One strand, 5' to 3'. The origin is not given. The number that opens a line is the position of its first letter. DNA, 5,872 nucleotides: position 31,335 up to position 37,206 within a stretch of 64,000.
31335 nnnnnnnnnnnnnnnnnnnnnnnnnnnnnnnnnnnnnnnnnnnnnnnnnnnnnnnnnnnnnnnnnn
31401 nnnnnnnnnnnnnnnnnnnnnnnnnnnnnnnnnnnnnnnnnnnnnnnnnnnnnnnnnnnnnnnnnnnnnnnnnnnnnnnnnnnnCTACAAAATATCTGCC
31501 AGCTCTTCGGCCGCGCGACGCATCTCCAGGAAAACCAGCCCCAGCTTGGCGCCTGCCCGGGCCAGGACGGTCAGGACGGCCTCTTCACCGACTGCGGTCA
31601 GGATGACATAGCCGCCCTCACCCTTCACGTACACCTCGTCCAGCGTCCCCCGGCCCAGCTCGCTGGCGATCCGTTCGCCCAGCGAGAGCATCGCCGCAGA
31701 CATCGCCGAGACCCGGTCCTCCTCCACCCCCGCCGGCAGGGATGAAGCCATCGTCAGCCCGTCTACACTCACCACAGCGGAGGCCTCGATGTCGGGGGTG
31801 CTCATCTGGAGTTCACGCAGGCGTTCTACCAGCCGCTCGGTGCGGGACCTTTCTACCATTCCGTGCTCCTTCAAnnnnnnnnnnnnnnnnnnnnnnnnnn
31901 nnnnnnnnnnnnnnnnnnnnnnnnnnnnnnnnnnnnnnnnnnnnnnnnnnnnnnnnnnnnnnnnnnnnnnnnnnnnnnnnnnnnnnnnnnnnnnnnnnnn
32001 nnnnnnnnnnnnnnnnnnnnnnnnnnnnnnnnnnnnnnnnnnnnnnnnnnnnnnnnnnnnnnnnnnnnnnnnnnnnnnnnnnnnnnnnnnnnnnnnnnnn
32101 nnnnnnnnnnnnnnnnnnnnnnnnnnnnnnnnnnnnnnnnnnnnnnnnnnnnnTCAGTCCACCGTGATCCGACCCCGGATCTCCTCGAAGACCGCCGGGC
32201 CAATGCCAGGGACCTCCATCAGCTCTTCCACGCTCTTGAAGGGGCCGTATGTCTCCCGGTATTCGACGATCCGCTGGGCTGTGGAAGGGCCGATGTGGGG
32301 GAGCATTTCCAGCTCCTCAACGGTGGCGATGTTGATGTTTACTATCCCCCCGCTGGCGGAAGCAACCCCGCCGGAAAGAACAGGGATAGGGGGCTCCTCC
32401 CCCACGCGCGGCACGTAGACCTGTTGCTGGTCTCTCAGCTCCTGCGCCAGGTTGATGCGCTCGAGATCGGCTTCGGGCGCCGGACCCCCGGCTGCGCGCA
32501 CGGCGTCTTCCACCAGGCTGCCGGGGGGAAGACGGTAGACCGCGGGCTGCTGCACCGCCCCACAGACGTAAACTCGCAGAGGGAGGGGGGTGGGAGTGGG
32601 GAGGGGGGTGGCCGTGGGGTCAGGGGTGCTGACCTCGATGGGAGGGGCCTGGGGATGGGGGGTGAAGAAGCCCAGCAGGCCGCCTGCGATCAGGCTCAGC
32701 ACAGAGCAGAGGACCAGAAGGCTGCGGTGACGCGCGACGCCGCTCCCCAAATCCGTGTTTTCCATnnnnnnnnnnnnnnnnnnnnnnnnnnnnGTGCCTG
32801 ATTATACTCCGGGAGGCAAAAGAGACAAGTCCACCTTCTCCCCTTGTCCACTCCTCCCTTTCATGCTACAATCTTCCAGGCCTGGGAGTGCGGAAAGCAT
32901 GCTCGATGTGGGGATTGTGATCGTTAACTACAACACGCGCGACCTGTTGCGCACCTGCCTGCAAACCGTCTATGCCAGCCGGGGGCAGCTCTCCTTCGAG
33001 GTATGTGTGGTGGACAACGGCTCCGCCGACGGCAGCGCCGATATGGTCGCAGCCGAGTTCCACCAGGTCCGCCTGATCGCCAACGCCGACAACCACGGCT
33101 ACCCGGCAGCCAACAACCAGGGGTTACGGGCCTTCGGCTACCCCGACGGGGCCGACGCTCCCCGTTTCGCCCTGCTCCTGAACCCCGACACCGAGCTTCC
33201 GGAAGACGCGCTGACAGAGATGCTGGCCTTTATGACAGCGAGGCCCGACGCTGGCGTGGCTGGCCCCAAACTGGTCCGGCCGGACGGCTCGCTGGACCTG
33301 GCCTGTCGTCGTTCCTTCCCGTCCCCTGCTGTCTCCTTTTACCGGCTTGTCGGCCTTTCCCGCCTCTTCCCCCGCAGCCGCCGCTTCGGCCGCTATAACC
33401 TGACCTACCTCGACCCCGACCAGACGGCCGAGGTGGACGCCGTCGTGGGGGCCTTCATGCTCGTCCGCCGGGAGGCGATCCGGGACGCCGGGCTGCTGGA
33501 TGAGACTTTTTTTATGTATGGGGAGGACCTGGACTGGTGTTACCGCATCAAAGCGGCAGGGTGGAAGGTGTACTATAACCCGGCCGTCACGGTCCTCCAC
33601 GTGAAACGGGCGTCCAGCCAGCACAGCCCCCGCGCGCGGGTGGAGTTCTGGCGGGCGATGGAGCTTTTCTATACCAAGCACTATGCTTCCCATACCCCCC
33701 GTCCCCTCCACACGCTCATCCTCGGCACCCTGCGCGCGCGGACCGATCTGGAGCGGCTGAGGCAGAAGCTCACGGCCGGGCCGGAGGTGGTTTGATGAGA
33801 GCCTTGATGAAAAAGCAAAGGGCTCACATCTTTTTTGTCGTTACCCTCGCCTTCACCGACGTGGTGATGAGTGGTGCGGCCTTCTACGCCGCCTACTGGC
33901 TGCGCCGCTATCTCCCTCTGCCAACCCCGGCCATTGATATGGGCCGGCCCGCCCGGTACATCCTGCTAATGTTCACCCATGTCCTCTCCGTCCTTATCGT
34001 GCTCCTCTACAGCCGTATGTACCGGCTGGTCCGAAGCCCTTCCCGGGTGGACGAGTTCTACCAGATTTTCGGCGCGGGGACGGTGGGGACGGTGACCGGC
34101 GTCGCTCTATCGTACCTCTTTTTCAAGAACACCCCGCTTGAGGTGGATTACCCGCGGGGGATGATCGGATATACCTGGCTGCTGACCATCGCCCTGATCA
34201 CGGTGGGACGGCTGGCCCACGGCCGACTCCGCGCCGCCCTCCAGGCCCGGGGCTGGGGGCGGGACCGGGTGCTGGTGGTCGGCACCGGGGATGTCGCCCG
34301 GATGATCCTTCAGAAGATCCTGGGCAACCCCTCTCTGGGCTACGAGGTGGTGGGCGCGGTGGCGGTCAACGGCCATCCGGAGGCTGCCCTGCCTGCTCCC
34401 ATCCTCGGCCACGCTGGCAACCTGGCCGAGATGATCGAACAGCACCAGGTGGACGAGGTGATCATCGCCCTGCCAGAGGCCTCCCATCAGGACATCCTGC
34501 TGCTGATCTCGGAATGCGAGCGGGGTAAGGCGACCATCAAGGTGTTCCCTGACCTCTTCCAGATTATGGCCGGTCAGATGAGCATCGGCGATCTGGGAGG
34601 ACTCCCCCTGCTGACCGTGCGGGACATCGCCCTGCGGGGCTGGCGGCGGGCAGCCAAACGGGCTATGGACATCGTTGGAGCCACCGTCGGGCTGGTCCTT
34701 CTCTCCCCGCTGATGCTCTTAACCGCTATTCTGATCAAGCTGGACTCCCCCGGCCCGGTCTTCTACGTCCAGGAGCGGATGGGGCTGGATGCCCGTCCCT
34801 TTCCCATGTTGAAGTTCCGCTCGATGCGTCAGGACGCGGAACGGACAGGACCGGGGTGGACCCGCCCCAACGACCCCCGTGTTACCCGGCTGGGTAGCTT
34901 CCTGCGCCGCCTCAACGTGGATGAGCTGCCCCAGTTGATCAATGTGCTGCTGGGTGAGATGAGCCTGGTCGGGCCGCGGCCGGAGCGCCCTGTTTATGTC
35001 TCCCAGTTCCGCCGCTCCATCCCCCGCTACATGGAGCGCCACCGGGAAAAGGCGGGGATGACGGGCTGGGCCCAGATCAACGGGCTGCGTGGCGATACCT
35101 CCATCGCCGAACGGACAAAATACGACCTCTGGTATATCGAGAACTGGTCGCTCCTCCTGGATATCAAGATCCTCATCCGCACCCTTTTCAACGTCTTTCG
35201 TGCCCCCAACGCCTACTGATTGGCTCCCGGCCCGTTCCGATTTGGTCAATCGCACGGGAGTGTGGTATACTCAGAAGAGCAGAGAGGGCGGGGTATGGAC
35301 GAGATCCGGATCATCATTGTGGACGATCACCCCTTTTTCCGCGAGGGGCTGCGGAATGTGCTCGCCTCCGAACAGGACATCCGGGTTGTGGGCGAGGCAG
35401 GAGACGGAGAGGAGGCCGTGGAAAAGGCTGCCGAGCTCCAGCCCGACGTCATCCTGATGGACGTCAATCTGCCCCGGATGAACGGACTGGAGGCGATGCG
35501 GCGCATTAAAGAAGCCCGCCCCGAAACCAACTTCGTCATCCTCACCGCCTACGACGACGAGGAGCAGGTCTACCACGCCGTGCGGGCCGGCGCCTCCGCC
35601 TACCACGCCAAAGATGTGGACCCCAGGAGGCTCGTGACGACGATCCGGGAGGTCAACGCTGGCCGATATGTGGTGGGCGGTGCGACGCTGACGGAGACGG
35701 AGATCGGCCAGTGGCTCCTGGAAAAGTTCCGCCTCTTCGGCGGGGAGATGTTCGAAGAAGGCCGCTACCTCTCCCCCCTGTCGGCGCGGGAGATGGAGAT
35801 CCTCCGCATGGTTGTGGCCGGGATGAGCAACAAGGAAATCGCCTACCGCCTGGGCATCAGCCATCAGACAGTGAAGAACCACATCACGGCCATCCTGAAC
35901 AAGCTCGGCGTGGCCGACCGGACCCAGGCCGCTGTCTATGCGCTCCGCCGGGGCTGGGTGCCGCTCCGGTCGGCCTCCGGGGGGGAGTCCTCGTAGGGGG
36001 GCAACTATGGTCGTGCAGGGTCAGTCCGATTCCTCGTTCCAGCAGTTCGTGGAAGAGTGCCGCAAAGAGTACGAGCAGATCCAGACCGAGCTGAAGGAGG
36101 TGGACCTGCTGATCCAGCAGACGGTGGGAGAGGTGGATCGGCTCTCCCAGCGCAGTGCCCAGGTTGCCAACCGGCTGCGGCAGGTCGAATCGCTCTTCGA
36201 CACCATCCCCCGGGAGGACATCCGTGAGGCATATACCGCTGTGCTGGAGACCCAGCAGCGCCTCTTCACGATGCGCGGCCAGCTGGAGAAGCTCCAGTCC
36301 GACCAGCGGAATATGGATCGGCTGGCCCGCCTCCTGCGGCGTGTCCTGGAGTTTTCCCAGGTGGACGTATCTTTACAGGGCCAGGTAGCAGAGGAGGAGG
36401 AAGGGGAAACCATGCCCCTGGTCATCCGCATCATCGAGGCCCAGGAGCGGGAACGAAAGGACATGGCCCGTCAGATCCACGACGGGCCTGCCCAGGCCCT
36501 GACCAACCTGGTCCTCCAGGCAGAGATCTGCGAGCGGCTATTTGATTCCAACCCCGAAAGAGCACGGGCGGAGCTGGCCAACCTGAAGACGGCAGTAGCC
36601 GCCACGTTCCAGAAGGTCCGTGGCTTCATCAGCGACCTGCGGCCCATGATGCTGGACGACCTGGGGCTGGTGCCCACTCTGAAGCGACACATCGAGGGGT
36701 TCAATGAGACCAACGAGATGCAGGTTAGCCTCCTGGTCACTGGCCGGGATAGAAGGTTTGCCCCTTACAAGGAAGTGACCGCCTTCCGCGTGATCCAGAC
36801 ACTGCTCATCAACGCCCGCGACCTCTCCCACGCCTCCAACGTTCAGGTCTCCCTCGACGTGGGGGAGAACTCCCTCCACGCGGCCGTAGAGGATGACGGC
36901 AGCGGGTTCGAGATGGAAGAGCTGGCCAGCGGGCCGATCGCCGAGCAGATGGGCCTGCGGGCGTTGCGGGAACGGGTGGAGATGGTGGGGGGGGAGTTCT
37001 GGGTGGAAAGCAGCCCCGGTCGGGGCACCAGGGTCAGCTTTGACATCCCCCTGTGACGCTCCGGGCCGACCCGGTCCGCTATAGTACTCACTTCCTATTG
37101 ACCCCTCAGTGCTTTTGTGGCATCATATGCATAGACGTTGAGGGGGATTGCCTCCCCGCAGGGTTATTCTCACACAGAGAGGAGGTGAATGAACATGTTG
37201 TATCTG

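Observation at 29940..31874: REC-(degenerate GGDEF) / V4R / Roadblock three-gene module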

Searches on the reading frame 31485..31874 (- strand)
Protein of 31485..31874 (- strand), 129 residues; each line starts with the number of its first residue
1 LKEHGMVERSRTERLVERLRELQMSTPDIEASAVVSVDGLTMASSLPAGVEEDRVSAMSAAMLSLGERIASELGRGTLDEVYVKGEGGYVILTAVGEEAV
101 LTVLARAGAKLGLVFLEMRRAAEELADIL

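Call 3: search_protein_families(library=pfam, proteins=[window:31485-31874:-], max_evalue=0.01)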
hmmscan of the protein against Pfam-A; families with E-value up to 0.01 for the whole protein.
window:31485-31874:- (129 aa): 1 family
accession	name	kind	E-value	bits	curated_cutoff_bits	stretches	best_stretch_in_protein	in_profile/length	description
PF03259.23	Robl_LC7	-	4e-20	71.8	23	1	16-105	2-91/91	Roadblock/LC7 domain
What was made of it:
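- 31485..31859 (-): Roadblock/LC7 protein, 124 aa (the longest ORF starts at TTG 31874, giving 129 aa). PF03259 E 4e-20 (call 3).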

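Call 4: search_protein_families(library=ncbifam, proteins=[window:31485-31874:-], max_evalue=0.01)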
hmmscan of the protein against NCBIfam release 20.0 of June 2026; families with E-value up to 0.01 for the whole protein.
window:31485-31874:- (129 aa): 1 family
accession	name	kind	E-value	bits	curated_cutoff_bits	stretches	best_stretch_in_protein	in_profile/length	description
NF052242.1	GTPaseActivMglBThm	equivalog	6.3e-05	23.1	200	1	53-128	57-132/161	GTPase-activating protein MglB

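Call 52: search_solved_structures(query=window:31485-31874:-, max_evalue=1, show_alignments=1)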
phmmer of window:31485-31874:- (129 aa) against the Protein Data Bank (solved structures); distinct sequences matched with E-value up to 1: 19.
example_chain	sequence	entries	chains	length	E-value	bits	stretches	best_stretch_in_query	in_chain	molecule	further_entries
7f8m_A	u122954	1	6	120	2.8e-31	111.2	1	15-129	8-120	Robl_LC7 domain-containing protein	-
9jue_D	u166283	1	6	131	2.1e-16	63.3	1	8-128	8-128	Roadblock/LC7 domain protein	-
7yh1_D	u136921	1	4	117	9.7e-12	48.3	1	27-125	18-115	Roadblock/LC7 domain protein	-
3leq_A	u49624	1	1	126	2.7e-10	43.6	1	25-126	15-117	uncharacterized protein cvnB5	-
9hef_A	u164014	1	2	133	2.8e-07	33.9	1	24-125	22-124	Serine protease inhibitor Rv3364c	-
6h5b_B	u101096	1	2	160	0.0065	19.9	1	27-128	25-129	MglB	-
6izw_B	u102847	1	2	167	0.0073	19.7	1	27-128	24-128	Gliding motility protein MglB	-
6hjm_A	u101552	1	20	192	0.0094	19.4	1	26-128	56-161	MglB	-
3t1s_A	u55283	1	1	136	0.016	18.6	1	50-128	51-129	Gliding protein MglB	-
5xyi_O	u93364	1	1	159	0.016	18.6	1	53-114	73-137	Ribosomal protein S14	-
3t1r_A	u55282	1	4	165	0.025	18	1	50-128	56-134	Gliding protein MglB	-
1o54_A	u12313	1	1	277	0.084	16.3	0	86-120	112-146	SAM-dependent O-methyltransferase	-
1j3w_A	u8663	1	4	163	0.088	16.3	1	51-128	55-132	Giding protein-mglB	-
9v1j_sp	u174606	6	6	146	0.25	14.8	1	55-114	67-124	Ribosomal protein S14, putative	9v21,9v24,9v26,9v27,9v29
3kye_A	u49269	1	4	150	0.36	14.3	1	25-119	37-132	Roadblock/LC7 domain, Robl_LC7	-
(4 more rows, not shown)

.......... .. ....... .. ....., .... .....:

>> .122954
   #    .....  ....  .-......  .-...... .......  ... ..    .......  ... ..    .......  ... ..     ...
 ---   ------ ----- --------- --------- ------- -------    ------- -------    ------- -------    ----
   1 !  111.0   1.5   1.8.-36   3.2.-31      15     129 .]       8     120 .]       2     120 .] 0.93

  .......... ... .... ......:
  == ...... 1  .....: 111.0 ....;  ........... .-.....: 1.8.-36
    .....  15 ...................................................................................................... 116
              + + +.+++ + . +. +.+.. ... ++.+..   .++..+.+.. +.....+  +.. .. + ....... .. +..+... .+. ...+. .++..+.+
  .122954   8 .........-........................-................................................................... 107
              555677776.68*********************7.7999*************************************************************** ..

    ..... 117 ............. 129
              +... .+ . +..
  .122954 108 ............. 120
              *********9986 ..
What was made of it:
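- On Roadblock/LC7: 7f8m E 3e-31 (call 52).
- On MglB (GAP of MglA): PDB MglB E 0.007 (call 52).
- Closest known: MglB / MglC Roadblock proteins with MglA and RomR. Same: Roadblock/LC7 fold family (calls 3, 52).
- Closest known: MglB / MglC Roadblock proteins with MglA and RomR. Different: Similarity to MglB is marginal (call 52).
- Closest known: Actinobacterial conservon. Same: The Roadblock protein is closer to CvnB5 (3leq, E 3e-10) and Rv3364c than to MglB (call 52).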

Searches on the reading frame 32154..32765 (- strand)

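Call 3: search_protein_families(library=pfam, proteins=[window:32154-32765:-], max_evalue=0.01)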
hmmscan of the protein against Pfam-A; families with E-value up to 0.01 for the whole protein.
window:32154-32765:- (203 aa): 11 families
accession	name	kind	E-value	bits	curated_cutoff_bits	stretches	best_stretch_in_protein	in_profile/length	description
PF12836.13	HHH_3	-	4.3e-24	84.8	27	1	141-201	5-65/65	Helix-hairpin-helix motif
PF10531.15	SLBB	-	7.3e-15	55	27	1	64-118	1-54/55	SLBB domain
PF00633.29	HHH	-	2.9e-12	46.2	24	2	177-197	8-28/30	Helix-hairpin-helix motif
PF14716.13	HHH_8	-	1.2e-06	29.3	30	1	145-173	43-71/73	Helix-hairpin-helix domain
PF12826.13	HHH_2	-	1.6e-06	28.6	27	1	140-169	25-54/64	Helix-hairpin-helix motif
PF14520.12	HHH_5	-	4.6e-06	27.4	27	0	147-168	32-53/57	Helix-hairpin-helix domain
PF22461.2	SLBB_2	-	8e-05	23.1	27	1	64-111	2-50/79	SLBB domain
PF03934.19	T2SSK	-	0.00011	23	24.2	1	142-190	1-49/63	Type II secretion system (T2SS), protein K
PF21176.3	RecR_HhH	-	0.00011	22.3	27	0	149-166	5-22/45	RecR, helix-hairpin-helix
PF06514.17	PsbU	-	0.00057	20.3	24.5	1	136-188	9-57/93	Photosystem II 12 kDa extrinsic protein (PsbU)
PF14579.12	HHH_6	-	0.0074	16.9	25.6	0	152-184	27-59/90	Helix-hairpin-helix motif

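Call 4: search_protein_families(library=ncbifam, proteins=[window:32154-32765:-], max_evalue=0.01)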
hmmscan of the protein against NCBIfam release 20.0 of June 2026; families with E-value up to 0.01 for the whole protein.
window:32154-32765:- (203 aa): 4 families
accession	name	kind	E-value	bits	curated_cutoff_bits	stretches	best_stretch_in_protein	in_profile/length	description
TIGR01259.1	comE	subfamily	5.8e-29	100.5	152.35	1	82-202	1-120/120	comEA protein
TIGR00426.1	TIGR00426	subfamily_domain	1.6e-20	72.9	53.1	1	138-202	4-69/69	competence protein ComEA helix-hairpin-helix repeat region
NF045978.1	ComEA_MAG0490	equivalog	1.8e-06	27.8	98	1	64-196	42-156/162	MAG0490 family ComEA-like DNA-binding protein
NF037980.1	T2SS_GspK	equivalog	0.003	17.2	130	1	140-188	212-259/307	type II secretion system minor pseudopilin GspK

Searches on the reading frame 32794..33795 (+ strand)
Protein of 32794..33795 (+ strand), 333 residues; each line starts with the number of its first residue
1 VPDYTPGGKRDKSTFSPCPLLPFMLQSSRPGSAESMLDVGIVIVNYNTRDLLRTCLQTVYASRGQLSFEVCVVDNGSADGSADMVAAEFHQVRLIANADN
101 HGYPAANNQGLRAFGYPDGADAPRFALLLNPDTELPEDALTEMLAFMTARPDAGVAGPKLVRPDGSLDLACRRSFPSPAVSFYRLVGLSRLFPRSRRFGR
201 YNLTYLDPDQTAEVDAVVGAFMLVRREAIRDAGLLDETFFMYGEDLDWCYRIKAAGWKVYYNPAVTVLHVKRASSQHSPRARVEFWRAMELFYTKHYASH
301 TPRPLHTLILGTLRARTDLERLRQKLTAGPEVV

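Call 48: search_protein_families(library=pfam, proteins=[window:32794-33795:+], max_evalue=0.001)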
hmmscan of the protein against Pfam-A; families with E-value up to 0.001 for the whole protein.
window:32794-33795:+ (333 aa): 4 families
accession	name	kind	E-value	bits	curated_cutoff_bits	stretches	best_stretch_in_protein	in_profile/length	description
PF00535.33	Glycos_transf_2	-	3.1e-17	63.4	23.3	1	41-229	2-164/168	Glycosyl transferase family 2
PF13641.12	Glyco_tranf_2_3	-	4e-16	60.2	27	1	39-278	3-220/230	Glycosyltransferase like family 2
PF13632.12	Glyco_trans_2_3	-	5.3e-09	36.6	27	1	127-275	3-126/198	Glycosyl transferase family group 2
PF13506.12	Glyco_transf_21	-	0.00043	20.2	21.7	0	210-274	95-160/174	Glycosyl transferase family 21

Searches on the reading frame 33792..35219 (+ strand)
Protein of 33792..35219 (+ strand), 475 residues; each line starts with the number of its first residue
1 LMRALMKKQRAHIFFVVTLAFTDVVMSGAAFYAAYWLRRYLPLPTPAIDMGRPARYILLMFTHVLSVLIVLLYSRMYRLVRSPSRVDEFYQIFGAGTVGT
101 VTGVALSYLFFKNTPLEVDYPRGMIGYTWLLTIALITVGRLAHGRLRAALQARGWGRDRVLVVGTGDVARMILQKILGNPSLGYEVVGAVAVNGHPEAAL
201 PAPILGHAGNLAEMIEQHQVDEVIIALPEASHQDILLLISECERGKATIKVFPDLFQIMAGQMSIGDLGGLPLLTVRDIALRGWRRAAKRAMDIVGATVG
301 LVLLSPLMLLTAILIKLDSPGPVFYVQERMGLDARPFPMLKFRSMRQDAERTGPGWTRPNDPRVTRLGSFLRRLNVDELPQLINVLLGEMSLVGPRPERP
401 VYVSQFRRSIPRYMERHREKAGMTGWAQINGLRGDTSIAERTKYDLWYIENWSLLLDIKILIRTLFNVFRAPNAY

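Call 48: search_protein_families(library=pfam, proteins=[window:33792-35219:+], max_evalue=0.001)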
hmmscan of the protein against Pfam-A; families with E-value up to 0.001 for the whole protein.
window:33792-35219:+ (475 aa): 3 families
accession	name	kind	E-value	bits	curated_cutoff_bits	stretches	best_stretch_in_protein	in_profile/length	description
PF02397.22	Bac_transf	-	8.2e-73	244.2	27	1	289-469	1-178/179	Bacterial sugar transferase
PF13727.12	CoA_binding_3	-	1.4e-15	58.2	25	1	76-252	5-174/175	CoA-binding domain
PF01408.29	GFO_IDH_MocA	-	0.00065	20.8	24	0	159-237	2-80/120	Oxidoreductase family, NAD-binding Rossmann fold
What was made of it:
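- In this window the wider neighbourhood is envelope-polysaccharide genes in any case: a GT2 at 32794-33795 and a Bac_transf gene at 33792-35219 (call 48).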

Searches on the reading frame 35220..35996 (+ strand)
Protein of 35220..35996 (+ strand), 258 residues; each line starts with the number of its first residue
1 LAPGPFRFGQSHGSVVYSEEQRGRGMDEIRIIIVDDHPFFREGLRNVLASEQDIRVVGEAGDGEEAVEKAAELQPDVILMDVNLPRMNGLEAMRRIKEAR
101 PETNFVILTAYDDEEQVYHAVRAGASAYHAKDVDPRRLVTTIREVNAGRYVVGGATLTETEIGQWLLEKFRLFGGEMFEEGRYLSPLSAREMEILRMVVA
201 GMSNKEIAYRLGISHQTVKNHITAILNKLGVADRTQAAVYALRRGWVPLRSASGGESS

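Call 48: search_protein_families(library=pfam, proteins=[window:35220-35996:+], max_evalue=0.001)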
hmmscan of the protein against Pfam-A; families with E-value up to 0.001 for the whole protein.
window:35220-35996:+ (258 aa): 9 families
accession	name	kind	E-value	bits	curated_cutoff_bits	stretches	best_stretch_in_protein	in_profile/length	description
PF00072.30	Response_reg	-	6.7e-31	107.2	30.2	1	31-143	1-111/111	Response regulator receiver domain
PF00196.25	GerE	-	2.5e-23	81.9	23.5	1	186-241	2-57/57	Bacterial regulatory proteins, luxR family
PF08281.18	Sigma70_r4_2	-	7.8e-08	32.3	25.7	1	184-229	8-54/54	Sigma-70, region 4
PF04545.22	Sigma70_r4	-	5.3e-06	26.3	24.1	1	184-229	2-48/50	Sigma-70, region 4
PF13936.12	HTH_38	-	1.5e-05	25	27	1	193-222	12-41/44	Helix-turn-helix domain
PF13384.12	HTH_23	-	8.1e-05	22.8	24.6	1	189-222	5-38/50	Homeodomain-like domain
PF07638.17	Sigma70_ECF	-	0.00023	21.5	21.1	0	184-229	136-179/185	ECF sigma factor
PF12840.13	HTH_20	-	0.00042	20.7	27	1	192-223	7-40/51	Helix-turn-helix domain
PF08279.18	HTH_11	-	0.00046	20.4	25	1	194-245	5-53/55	HTH domain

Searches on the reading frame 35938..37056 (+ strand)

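Call 48: search_protein_families(library=pfam, proteins=[window:35938-37056:+], max_evalue=0.001)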
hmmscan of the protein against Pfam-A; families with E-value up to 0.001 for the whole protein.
window:35938-37056:+ (372 aa): 3 families
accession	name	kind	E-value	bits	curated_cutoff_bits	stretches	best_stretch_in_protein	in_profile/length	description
PF07730.19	HisKA_3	-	4.1e-15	56.5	24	1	172-237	1-66/68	Histidine kinase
PF02518.31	HATPase_c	-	8.2e-13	49.2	26.4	1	279-372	3-109/111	Histidine kinase-, DNA gyrase B-, and HSP90-like ATPase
PF05384.16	DegS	-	1.1e-12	48.1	27.6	1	34-130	18-114/159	Sensor protein DegS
